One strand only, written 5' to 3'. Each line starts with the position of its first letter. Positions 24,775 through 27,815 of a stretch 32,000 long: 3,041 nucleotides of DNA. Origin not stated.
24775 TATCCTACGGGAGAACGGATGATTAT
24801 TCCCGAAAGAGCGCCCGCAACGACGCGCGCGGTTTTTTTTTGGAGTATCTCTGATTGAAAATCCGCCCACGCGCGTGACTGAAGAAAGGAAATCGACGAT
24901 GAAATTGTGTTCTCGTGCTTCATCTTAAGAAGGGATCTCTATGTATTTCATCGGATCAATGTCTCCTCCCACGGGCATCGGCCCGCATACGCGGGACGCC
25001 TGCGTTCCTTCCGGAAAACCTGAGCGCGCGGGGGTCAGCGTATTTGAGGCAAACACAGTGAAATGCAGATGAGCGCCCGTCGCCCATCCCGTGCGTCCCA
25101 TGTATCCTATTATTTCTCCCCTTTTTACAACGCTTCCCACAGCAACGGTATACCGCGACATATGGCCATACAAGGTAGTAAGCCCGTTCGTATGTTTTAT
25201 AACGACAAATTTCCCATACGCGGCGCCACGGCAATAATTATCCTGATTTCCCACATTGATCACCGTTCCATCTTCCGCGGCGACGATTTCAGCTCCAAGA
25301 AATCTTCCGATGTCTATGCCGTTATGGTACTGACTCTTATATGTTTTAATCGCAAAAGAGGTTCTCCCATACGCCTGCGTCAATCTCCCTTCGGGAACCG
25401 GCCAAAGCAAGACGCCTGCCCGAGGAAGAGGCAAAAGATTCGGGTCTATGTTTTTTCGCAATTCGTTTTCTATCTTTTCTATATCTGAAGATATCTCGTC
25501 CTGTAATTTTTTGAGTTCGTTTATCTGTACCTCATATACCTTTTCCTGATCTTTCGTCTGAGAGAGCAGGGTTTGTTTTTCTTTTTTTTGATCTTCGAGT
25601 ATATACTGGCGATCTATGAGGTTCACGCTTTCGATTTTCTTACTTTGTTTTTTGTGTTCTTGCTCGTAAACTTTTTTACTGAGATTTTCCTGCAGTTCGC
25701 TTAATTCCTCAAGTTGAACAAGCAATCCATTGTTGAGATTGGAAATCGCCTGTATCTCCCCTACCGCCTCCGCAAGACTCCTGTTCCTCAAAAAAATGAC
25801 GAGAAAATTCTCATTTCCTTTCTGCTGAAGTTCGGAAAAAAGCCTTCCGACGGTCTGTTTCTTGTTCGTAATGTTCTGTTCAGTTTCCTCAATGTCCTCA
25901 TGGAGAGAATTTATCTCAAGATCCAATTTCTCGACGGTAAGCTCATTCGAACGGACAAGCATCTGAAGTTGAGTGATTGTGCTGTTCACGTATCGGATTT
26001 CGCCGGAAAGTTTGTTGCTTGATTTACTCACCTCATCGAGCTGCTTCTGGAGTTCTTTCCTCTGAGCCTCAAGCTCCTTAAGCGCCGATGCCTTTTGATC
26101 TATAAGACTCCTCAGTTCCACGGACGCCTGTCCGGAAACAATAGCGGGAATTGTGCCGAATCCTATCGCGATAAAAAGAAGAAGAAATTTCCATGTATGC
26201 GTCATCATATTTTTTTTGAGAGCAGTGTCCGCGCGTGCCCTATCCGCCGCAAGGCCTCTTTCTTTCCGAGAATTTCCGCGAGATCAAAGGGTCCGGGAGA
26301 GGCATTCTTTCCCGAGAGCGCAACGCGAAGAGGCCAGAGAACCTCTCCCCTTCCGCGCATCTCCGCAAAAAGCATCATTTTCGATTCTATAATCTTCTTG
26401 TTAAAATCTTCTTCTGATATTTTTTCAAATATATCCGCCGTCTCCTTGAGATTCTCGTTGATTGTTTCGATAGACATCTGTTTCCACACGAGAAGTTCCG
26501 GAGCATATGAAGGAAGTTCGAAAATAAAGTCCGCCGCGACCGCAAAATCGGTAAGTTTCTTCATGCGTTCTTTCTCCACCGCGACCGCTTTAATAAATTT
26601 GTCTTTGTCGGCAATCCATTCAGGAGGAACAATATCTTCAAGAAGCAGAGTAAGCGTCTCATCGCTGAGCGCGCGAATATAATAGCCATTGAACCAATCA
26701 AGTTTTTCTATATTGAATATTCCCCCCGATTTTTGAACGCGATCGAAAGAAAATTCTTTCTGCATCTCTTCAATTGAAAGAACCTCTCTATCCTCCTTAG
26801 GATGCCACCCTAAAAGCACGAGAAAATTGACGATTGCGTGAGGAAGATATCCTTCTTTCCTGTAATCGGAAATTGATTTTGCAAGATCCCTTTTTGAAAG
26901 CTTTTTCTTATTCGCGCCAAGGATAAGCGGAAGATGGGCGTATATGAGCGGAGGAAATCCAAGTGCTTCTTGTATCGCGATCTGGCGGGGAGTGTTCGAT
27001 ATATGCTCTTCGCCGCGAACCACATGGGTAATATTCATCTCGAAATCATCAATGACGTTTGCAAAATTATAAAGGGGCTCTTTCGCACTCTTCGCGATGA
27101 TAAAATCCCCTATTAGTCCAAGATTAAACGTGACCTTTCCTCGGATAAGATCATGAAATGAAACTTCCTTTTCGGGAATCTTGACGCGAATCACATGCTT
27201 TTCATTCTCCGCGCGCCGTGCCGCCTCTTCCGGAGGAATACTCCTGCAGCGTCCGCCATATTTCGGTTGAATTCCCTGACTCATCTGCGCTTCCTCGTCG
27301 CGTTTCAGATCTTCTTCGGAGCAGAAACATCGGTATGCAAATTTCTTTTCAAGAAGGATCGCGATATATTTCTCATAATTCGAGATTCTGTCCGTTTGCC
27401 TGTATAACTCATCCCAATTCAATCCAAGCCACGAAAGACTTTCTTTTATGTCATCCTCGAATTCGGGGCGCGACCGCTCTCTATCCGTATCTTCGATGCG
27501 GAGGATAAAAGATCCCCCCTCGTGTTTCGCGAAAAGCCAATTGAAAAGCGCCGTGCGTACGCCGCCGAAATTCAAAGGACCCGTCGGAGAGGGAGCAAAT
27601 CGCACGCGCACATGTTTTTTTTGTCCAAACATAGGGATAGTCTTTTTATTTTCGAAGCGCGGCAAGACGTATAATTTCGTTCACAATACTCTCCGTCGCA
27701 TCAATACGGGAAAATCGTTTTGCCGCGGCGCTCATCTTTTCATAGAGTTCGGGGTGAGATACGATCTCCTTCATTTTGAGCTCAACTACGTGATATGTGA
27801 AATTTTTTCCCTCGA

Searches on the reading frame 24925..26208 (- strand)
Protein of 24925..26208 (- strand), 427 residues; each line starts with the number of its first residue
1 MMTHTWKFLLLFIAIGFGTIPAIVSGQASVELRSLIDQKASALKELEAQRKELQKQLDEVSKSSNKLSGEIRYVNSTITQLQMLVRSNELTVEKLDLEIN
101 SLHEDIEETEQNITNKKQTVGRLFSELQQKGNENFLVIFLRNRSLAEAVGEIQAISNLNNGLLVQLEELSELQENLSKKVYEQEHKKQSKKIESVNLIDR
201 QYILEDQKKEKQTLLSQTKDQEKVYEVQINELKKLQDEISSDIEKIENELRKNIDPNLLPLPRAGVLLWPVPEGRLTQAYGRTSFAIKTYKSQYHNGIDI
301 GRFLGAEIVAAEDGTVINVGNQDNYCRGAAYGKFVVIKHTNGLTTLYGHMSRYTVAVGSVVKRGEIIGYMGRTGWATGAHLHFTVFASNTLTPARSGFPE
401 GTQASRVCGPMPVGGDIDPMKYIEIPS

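Call 72: search_protein_families(library=pfam, proteins=[window:24925-26208:-], max_evalue=0.001)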
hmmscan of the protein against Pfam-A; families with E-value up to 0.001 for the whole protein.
window:24925-26208:- (427 aa): 3 families
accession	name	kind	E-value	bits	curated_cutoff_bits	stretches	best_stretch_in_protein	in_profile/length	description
PF01551.29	Peptidase_M23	-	1.9e-27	95.7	28.7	1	294-387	2-89/96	Peptidase family M23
PF08614.16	ATG16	-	0.00015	22.4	33.7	1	39-128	72-161/200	Autophagy protein 16 (ATG16)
PF11932.13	DUF3450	-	0.00063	19.6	32.6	1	33-129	15-111/241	Protein of unknown function (DUF3450)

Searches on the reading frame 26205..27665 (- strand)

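Call 72: search_protein_families(library=pfam, proteins=[window:26205-27665:-], max_evalue=0.001)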
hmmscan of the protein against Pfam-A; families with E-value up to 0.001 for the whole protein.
window:26205-27665:- (486 aa): 2 families
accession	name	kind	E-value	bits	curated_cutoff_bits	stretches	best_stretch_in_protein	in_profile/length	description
PF00749.27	tRNA-synt_1c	-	2.4e-102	342.5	23.4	1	19-324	2-314/314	tRNA synthetases class I (E and Q), catalytic domain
PF19269.4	Anticodon_2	-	1.3e-24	87.6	23.6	1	350-478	10-140/141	Anticodon binding domain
